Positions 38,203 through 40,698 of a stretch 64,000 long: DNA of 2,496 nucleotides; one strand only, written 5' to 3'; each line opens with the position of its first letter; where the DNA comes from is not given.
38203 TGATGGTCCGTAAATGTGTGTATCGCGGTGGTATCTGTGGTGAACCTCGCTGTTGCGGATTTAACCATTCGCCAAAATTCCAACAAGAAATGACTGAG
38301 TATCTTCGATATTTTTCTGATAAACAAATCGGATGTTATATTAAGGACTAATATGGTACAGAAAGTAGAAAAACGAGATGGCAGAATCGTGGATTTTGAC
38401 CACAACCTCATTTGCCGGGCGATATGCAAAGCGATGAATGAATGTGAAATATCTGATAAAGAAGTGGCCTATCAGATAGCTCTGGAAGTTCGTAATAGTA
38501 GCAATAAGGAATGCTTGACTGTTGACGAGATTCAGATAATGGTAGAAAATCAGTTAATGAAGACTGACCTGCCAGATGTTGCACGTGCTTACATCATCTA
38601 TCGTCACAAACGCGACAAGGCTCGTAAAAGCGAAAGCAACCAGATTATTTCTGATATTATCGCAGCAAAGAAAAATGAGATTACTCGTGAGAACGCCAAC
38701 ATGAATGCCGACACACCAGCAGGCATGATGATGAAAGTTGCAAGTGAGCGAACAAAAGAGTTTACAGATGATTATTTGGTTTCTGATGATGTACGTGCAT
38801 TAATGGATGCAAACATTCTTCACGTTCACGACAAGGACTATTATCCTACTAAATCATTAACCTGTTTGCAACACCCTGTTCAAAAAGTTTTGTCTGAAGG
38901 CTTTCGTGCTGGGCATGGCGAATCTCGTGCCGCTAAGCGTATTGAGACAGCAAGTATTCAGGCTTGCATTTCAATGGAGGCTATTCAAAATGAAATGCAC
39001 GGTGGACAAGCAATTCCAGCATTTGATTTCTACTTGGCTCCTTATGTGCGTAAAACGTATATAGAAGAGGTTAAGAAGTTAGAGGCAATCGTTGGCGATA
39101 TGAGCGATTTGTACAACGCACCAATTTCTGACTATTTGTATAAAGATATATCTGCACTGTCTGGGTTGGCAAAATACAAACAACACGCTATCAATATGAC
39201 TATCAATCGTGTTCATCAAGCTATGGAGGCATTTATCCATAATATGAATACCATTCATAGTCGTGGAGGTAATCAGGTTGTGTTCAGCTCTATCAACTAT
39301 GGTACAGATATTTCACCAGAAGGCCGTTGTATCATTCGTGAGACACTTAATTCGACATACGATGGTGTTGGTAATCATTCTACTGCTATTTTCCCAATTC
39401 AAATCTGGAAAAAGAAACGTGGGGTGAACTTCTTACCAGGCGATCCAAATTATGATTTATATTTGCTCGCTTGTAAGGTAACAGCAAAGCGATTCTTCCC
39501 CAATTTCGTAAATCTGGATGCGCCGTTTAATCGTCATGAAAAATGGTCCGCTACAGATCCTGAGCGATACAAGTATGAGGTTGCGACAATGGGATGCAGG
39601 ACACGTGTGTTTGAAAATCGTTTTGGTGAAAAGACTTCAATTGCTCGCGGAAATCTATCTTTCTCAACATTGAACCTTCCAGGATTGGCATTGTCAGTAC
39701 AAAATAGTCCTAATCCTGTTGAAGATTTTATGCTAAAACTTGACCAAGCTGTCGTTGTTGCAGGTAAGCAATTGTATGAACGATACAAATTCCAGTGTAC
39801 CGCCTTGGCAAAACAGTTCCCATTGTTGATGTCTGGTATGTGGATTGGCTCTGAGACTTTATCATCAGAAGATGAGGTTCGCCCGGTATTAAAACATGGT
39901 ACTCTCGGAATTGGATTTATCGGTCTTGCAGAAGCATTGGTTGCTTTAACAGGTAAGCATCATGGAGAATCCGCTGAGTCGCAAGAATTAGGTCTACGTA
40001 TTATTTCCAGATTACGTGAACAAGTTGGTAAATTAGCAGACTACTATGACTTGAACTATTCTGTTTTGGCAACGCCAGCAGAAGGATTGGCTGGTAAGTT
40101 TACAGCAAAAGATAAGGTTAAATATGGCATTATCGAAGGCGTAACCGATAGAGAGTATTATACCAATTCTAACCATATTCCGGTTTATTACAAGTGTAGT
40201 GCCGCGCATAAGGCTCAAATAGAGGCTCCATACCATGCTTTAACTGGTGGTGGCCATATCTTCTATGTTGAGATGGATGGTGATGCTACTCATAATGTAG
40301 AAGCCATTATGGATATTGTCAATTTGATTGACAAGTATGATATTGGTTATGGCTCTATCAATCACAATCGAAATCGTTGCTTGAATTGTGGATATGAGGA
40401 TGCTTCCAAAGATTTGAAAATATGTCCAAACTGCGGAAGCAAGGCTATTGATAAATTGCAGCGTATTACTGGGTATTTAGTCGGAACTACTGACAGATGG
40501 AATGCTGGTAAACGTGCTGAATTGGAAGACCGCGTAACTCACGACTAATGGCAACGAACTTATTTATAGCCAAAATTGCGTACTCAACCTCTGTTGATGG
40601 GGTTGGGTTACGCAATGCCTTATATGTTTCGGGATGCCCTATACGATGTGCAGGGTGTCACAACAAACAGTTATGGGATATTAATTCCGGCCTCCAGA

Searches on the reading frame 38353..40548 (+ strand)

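Call 15: search_protein_families(library=phrogs, proteins=[window:38353-40548:+], max_evalue=0.001)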
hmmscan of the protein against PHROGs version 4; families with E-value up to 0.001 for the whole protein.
window:38353-40548:+ (731 aa): 5 families
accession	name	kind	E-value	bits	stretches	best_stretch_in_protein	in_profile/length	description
phrog_487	-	moron, auxiliary metabolic gene and host takeover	2.4e-195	651.8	1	3-730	4-712/718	NrdD-like anaerobic ribonucleotide reductase large subunit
phrog_4218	-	DNA, RNA and nucleotide metabolism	5.5e-59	200.9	1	408-730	6-332/333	anaerobic ribonucleoside reductase large subunit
phrog_29160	-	DNA, RNA and nucleotide metabolism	9.4e-24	85.4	1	576-730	2-155/158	anaerobic ribonucleoside reductase large subunit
phrog_26446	-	DNA, RNA and nucleotide metabolism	1.2e-15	57.7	1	568-706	226-367/761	anaerobic ribonucleoside reductase large subunit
phrog_36488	-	unknown function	2e-08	35.4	1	4-85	3-84/99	-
